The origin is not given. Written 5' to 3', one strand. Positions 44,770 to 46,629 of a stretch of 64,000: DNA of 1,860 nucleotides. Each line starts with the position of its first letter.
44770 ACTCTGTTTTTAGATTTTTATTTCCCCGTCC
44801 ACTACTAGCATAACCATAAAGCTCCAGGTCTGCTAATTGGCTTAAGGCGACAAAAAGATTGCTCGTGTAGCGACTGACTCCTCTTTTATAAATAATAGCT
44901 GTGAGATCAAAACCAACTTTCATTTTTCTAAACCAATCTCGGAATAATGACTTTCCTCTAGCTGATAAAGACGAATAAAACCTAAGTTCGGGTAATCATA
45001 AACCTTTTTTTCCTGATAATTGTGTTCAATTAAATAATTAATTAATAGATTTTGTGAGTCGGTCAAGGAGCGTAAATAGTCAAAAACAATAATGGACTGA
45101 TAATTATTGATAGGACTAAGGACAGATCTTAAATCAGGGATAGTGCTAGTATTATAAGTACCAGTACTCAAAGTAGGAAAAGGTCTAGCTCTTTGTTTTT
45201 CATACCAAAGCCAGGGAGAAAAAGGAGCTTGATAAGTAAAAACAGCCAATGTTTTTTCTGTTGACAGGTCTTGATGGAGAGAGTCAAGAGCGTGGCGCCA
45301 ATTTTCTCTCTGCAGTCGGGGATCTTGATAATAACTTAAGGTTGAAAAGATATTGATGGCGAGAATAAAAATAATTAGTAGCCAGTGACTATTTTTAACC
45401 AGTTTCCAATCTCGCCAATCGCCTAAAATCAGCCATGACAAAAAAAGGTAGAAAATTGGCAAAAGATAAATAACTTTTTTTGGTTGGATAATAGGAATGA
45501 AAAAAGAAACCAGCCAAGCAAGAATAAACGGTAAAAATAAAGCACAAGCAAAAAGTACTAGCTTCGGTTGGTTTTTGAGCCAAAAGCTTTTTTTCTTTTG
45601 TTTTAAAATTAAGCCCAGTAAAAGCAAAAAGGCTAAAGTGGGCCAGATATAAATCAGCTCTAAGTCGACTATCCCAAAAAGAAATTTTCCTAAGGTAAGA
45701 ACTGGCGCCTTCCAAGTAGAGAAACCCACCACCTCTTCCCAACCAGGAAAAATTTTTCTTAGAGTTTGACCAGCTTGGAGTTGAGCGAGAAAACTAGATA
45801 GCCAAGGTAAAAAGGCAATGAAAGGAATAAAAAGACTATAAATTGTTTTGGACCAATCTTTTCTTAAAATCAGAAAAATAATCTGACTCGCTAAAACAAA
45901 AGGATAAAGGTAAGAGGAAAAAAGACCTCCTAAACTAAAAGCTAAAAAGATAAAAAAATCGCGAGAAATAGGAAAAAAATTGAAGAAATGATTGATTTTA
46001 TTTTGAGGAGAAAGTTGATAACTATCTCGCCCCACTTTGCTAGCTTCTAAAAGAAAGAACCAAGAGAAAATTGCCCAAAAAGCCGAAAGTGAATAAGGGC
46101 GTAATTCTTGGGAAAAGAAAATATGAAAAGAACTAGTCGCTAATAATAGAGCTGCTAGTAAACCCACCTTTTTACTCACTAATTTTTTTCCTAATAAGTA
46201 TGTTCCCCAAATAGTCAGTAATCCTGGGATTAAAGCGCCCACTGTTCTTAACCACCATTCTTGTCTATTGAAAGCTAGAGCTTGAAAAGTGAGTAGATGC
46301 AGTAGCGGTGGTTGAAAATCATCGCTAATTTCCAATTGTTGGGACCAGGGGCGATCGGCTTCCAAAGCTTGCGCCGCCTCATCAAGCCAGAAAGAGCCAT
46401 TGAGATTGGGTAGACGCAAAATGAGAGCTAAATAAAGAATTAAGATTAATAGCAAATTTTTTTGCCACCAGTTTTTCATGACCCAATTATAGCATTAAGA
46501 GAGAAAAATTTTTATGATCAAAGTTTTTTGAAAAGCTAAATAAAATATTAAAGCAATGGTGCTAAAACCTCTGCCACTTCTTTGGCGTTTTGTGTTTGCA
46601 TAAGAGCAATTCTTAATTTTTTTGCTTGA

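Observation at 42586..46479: Glycosylation gene neighbourhoods around the pilus loci: paralogous MKNWWQ GT-C enzymes, GT4 pair, GT2 and a Wzy_C/PglL-like ligase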

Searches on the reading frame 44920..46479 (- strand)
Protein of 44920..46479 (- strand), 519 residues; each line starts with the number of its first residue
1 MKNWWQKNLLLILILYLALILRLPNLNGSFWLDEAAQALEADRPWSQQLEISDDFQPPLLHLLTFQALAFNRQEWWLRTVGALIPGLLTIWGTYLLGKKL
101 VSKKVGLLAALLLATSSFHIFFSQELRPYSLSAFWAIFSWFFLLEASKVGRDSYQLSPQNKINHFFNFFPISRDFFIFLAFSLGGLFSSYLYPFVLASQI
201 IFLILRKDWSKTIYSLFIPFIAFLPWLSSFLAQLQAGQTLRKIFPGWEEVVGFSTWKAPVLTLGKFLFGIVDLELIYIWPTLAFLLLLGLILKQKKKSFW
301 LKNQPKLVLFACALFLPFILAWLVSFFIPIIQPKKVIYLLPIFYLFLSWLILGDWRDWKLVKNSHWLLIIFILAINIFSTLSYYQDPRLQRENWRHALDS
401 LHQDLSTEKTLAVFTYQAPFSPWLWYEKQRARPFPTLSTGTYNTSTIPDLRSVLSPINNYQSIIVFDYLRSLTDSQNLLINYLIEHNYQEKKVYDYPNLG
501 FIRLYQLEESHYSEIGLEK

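Call 4: search_protein_families(library=pfam, proteins=[window:44920-46479:-])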
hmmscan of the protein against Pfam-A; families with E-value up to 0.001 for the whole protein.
window:44920-46479:- (519 aa): 1 family
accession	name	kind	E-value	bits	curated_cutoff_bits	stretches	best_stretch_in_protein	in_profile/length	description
PF13231.12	PMT_2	-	7.4e-06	26.7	26.1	1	63-146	10-93/160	Dolichyl-phosphate-mannose-protein mannosyltransferase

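Call 11: search_protein_families(library=ncbifam, proteins=[window:44920-46479:-], max_evalue=0.01)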
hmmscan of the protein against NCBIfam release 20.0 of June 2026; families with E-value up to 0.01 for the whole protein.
window:44920-46479:- (519 aa): 1 family
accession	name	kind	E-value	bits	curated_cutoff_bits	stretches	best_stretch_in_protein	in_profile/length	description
TIGR04154.1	archaeo_STT3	subfamily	0.0011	17.4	450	1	82-121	99-141/831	oligosaccharyl transferase, archaeosortase A system-associated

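Call 12: find_homologous_proteins(query=window:44920-46479:-)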
Query window:44920-46479:- (519 aa): 746 proteins with E <= 0.001 among 8000 candidates; the best 120 are listed.
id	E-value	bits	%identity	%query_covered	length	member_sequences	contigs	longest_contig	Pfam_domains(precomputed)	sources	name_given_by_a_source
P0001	0.0e+0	1155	100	100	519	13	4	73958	PF13231.13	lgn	-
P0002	2.3e-211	722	66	97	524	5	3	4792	PF13231.13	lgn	-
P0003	1.5e-207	709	65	97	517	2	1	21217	-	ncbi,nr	ncbi:MAG: hypothetical protein Q4G02_02160 [bacterium]|nr:hypothetical protein [bacterium]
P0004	3.2e-202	691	64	92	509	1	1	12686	-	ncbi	-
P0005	5.5e-202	691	63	97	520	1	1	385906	-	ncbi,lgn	-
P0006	4.9e-200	684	61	92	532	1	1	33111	PF13231.13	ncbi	-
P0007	1.2e-198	680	62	96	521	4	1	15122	PF13231.13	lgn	-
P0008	2.7e-197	675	61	97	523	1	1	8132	PF13231.13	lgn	-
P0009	5.6e-196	671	61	94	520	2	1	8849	PF13231.13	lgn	-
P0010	1.9e-190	653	58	99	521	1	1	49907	PF13231.13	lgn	-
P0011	2.1e-186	639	57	97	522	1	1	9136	PF13231.13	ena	-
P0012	3.6e-173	596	57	93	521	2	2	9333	-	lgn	-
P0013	2.2e-169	583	55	92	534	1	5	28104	PF13231.13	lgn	-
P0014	1.2e-166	574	53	97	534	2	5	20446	PF13231.13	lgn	-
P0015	8.0e-165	568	52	95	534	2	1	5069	PF13231.13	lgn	-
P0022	2.1e-124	435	45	97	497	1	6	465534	PF13231.13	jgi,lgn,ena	jgi:uncharacterized membrane protein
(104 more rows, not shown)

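Call 13: search_solved_structures(query=window:44920-46479:-, max_evalue=1, show_alignments=2)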
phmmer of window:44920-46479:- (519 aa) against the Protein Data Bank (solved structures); distinct sequences matched with E-value up to 1: 0.

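Call 15: find_encoding_contigs(protein=P0005, flank=10000, max_places=3)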
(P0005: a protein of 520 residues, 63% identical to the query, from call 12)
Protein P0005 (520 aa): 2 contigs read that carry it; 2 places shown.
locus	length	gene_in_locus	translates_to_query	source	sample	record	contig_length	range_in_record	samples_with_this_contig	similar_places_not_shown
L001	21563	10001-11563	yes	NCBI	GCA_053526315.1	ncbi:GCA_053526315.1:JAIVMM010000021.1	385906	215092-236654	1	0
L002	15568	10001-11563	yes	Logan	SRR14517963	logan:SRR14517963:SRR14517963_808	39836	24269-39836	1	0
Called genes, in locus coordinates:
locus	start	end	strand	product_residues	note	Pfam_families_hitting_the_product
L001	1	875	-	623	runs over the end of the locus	PF04055:Radical_SAM, PF00583:Acetyltransf_1 (faint), PF16199:Radical_SAM_C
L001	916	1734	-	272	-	PF06750:A24_N_bact, PF01478:Peptidase_A24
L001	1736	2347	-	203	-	-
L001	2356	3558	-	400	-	PF28597:T2SSF_N, PF00482:T2SSF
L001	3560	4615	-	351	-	PF00437:T2SSE, PF25199:nSTAND_NTPase5 (faint)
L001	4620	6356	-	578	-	PF05157:MshEN, PF00437:T2SSE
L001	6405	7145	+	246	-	PF13177:DNA_pol3_delta2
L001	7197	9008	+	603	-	PF13529:Peptidase_C39_2 (weak)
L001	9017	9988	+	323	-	PF01207:Dus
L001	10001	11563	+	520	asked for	-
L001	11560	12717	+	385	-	PF13439:Glyco_transf_4, PF00534:Glycos_transf_1, PF13692:Glyco_trans_1_4, PF00982:Glyco_transf_20 (weak)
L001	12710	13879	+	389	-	PF00534:Glycos_transf_1, PF13692:Glyco_trans_1_4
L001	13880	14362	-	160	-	PF02075:RuvC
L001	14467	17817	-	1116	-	PF13540:RCC1_2, PF25390:WD40_RLD, PF00415:RCC1, PF13540:RCC1_2, PF25390:WD40_RLD, PF00415:RCC1, PF13540:RCC1_2, PF00415:RCC1, +19 more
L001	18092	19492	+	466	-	PF00224:PK, PF02887:PK_C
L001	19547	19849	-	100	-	-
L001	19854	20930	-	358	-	PF13177:DNA_pol3_delta2, PF13604:AAA_30 (weak), PF13245:AAA_19 (faint), PF13401:AAA_22 (weak), PF00004:AAA, PF07728:AAA_5 (faint), PF22608:DNAX_ATPase_lid (weak)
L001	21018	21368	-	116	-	PF00453:Ribosomal_L20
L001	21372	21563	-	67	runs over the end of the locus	PF01632:Ribosomal_L35p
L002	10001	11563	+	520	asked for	-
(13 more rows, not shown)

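Call 16: find_encoding_contigs(protein=P0022, flank=10000, max_places=3)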
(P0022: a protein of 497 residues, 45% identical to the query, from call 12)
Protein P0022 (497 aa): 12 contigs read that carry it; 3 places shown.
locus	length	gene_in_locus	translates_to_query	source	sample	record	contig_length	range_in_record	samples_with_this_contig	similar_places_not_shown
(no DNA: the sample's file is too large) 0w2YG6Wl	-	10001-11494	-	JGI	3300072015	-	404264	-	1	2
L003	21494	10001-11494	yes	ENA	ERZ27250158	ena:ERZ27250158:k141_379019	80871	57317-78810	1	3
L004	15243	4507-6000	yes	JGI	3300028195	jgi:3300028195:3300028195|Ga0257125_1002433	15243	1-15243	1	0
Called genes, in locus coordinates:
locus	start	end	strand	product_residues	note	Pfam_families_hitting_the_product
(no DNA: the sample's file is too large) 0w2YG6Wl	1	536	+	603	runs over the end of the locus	PF02776:TPP_enzyme_N, PF00205:TPP_enzyme_M, PF02775:TPP_enzyme_C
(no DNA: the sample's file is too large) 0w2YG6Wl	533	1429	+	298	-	PF01073:3Beta_HSD (faint), PF01370:Epimerase, PF04321:RmlD_sub_bind, PF16363:GDP_Man_Dehyd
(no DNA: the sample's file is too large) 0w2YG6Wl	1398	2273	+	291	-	PF01370:Epimerase, PF04321:RmlD_sub_bind, PF07993:NAD_binding_4 (faint), PF16363:GDP_Man_Dehyd, PF02719:Polysacc_synt_2 (weak)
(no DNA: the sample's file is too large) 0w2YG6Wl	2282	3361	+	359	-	PF03102:NeuB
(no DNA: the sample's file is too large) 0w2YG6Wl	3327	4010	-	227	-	PF00535:Glycos_transf_2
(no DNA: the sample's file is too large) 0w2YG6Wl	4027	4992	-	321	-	PF04321:RmlD_sub_bind, PF01073:3Beta_HSD, PF01370:Epimerase, PF02719:Polysacc_synt_2, PF08659:KR (weak), PF13460:NAD_binding_10 (weak), PF16363:GDP_Man_Dehyd, PF07993:NAD_binding_4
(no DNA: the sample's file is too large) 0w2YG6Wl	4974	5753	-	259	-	PF00483:NTP_transferase, PF12804:NTP_transf_3 (weak)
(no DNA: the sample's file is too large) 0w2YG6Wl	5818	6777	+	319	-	PF04321:RmlD_sub_bind (weak), PF01073:3Beta_HSD, PF01370:Epimerase, PF02719:Polysacc_synt_2 (faint), PF13460:NAD_binding_10 (faint), PF16363:GDP_Man_Dehyd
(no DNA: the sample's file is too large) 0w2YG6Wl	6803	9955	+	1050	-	PF04932:Wzy_C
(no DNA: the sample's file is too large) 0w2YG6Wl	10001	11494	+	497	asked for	PF13231:PMT_2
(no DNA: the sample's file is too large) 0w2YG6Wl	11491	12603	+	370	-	PF13439:Glyco_transf_4, PF00534:Glycos_transf_1, PF13692:Glyco_trans_1_4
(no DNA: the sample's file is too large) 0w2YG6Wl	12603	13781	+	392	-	PF13439:Glyco_transf_4 (weak), PF00534:Glycos_transf_1, PF13692:Glyco_trans_1_4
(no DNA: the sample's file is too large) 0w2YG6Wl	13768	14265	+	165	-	PF02075:RuvC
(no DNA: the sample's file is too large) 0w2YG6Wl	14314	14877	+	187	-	PF01330:RuvA_N, PF14520:HHH_5, PF07499:RuvA_C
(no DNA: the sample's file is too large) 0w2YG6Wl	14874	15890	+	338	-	PF05673:DUF815 (faint), PF01078:Mg_chelatase (faint), PF05496:RuvB_N, PF00004:AAA, PF07728:AAA_5 (weak), PF13173:AAA_14 (faint), PF17864:AAA_lid_4, PF05491:WHD_RuvB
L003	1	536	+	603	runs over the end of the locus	PF02776:TPP_enzyme_N, PF00205:TPP_enzyme_M, PF02775:TPP_enzyme_C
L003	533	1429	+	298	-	PF01073:3Beta_HSD (faint), PF01370:Epimerase, PF04321:RmlD_sub_bind, PF16363:GDP_Man_Dehyd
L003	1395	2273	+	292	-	PF01370:Epimerase, PF04321:RmlD_sub_bind, PF07993:NAD_binding_4 (faint), PF16363:GDP_Man_Dehyd, PF02719:Polysacc_synt_2 (weak)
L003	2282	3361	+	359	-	PF03102:NeuB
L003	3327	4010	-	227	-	PF00535:Glycos_transf_2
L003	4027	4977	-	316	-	PF01073:3Beta_HSD, PF01370:Epimerase, PF02719:Polysacc_synt_2, PF04321:RmlD_sub_bind, PF08659:KR (weak), PF16363:GDP_Man_Dehyd, PF13460:NAD_binding_10 (weak), PF07993:NAD_binding_4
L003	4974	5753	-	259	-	PF00483:NTP_transferase, PF12804:NTP_transf_3 (weak)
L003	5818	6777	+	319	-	PF04321:RmlD_sub_bind (weak), PF01073:3Beta_HSD, PF01370:Epimerase, PF02719:Polysacc_synt_2 (faint), PF13460:NAD_binding_10 (faint), PF16363:GDP_Man_Dehyd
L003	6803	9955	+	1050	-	PF04932:Wzy_C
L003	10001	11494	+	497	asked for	PF13231:PMT_2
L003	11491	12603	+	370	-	PF13439:Glyco_transf_4, PF00534:Glycos_transf_1, PF13692:Glyco_trans_1_4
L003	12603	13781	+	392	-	PF13439:Glyco_transf_4 (weak), PF00534:Glycos_transf_1, PF13692:Glyco_trans_1_4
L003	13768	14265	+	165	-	PF02075:RuvC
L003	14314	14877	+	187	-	PF01330:RuvA_N, PF14520:HHH_5, PF07499:RuvA_C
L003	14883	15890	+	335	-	PF05673:DUF815 (faint), PF01078:Mg_chelatase (faint), PF05496:RuvB_N, PF00004:AAA, PF07728:AAA_5 (weak), PF13173:AAA_14 (faint), PF17864:AAA_lid_4, PF05491:WHD_RuvB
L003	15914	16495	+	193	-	PF00132:Hexapep, PF14602:Hexapep_2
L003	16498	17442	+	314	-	PF00892:EamA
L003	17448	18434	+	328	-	PF00535:Glycos_transf_2, PF13641:Glyco_tranf_2_3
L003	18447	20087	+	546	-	PF04932:Wzy_C (weak)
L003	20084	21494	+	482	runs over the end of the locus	-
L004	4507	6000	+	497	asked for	PF13231:PMT_2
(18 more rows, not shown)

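Call 28: search_solved_structures(query=A1, max_evalue=1, show_alignments=3)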
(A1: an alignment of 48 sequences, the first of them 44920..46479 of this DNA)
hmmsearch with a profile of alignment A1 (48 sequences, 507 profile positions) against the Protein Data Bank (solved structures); distinct sequences matched with E-value up to 1: 0.

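Call 33: find_related_loci(query=A1, collection=genome_contigs, flank=10000)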
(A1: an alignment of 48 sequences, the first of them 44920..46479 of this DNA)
Query A1 (519 aa) in genome_contigs; peptide patterns used: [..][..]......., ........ (x = any residue, [..] = any of these).
257 stretches matched a pattern; 215 encode a relative of the query (tblastn E <= 1e-3); the best 80 are kept; 80 distinct loci.
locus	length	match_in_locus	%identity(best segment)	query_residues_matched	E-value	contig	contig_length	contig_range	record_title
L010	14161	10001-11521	65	1-505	0e+0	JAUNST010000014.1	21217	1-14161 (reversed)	MAG: bacterium isolate S4R_St_52 NODE_698_length_21217_cov_6.114072, whole genome shotgun sequence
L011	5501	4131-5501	58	22-477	5e-167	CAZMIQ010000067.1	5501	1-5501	MAG TPA_asm: uncultured Pseudomonadales bacterium isolate SRP241326_co1_242 genome assembly, contig: NODE_17528_length_5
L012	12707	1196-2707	52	25-506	1e-159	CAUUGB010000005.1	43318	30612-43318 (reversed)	MAG TPA_asm: uncultured bacterium isolate ERR10228863_bin.19_MetaWRAP_v1.3_MAG genome assembly, contig: ERZ21659590.787,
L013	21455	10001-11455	48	1-506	7e-138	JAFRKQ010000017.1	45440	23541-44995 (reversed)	Bacterium isolate RGIG2556 Goat_Jejunum.Co__c526441, whole genome shotgun sequence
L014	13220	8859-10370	46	1-505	6e-126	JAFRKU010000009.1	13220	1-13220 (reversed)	Bacterium isolate RGIG2560 Goat_Jejunum.Co__c97029, whole genome shotgun sequence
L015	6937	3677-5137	43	1-505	4e-125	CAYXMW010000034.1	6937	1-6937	MAG TPA_asm: uncultured Pseudomonadales bacterium isolate SRP191223_co1_89 genome assembly, contig: NODE_14436_length_69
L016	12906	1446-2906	44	1-505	3e-124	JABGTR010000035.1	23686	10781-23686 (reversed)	MAG: Candidatus Paceibacterota bacterium isolate SI034_bin135 k141_49518, whole genome shotgun sequence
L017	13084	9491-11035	44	6-510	6e-124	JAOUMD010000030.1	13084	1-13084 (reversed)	MAG: Candidatus Paceibacterota bacterium isolate 8_1_July_SF_Bin25 8_1_July_SF_Bin25_scaffold_681_c2, whole genome shotg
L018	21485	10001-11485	42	5-516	5e-121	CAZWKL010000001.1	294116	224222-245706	MAG TPA_asm: uncultured Pseudomonadales bacterium isolate binchicken_co173_42 genome assembly, contig: NODE_26_length_29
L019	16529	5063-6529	43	13-514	1e-119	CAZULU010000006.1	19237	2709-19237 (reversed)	MAG TPA_asm: uncultured Pseudomonadales bacterium isolate SRP193661_co1_10 genome assembly, contig: NODE_2945_length_192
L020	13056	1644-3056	43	27-513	5e-119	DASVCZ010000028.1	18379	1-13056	MAG TPA_asm: Patescibacteria group bacterium isolate SMAG_U2020 k141_653093, whole genome shotgun sequence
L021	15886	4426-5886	44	1-505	2e-119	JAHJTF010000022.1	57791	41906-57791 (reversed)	MAG: Patescibacteria group bacterium isolate OS_PC_MetaG.mb.40 OS_PC_MetaG.mb.40_k141_328703, whole genome shotgun seque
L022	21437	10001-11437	44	22-517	1e-118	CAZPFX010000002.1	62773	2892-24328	MAG TPA_asm: uncultured Pseudomonadales bacterium isolate SRP118108_co5_543 genome assembly, contig: NODE_241_length_627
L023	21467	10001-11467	45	13-515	1e-116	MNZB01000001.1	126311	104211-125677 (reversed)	MAG: Candidatus Pacebacteria bacterium CG2_30_36_39 cg2_3.0_scaffold_30_c, whole genome shotgun sequence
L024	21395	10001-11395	44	24-509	5e-116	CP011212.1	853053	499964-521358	MAG: candidate division TM6 bacterium GW2011_GWF2_28_16 chromosome, complete genome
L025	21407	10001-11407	44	18-509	5e-116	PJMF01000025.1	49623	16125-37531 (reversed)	MAG: Candidatus Paceibacterota bacterium isolate Amazon_FNV_2010_13_2_2 contig_75_5453218_length_49623_multi_5_in_2_out_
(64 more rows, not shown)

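Call 40: predict_structure(alignment_id=A1)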
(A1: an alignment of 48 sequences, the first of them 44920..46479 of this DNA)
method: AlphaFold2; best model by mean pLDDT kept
length: 519 residues; sequences in the alignment: 48
mean_pLDDT: 92.7   pTM: 0.92
mean pLDDT of the five models: 92.7, 91.9, 91.5, 90.8, 90.5
residues with pLDDT >= 90: 419; 70-90: 85; 50-70: 13; < 50: 2
segments of 3 or more residues with pLDDT < 50: none
pLDDT, mean of each block of 10 residues (from residue 1): 93 98 95 94 94 84 97 97 98 97 97 98 94 97 95 74 84 95 95 96 97 97 92 90 83 80 93 93 97 92 95 96 89 84 98 85 96 98 95 95 97 96 96 97 91 95 95 94 96 95 92 56
secondary structure, 60 per line:
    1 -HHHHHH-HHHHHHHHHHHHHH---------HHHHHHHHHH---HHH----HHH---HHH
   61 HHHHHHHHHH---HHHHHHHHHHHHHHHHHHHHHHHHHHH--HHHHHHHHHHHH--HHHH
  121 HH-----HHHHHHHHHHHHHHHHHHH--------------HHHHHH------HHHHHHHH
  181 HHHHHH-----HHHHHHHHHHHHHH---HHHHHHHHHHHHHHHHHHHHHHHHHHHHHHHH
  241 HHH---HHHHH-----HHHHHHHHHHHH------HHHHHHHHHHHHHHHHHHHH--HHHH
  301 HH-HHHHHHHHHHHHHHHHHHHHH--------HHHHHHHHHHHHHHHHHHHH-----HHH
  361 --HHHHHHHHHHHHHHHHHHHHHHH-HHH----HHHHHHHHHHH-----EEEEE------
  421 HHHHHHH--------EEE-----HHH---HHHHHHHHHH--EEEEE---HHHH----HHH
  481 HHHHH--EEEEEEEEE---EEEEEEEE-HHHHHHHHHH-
elements in order: H2-7 H9-22 H32-41 H58-70 H74-100 H103-114 H117-122 H128-146 H161-166 H173-186 H192-205 H209-243 H247-251 H257-268 H275-294 H297-302 H304-324 H333-352 H363-385 H394-404 E410-414 H421-427 E436-438 H450-459 E462-466 H470-473 H478-485 E488-496 E500-507 H509-518
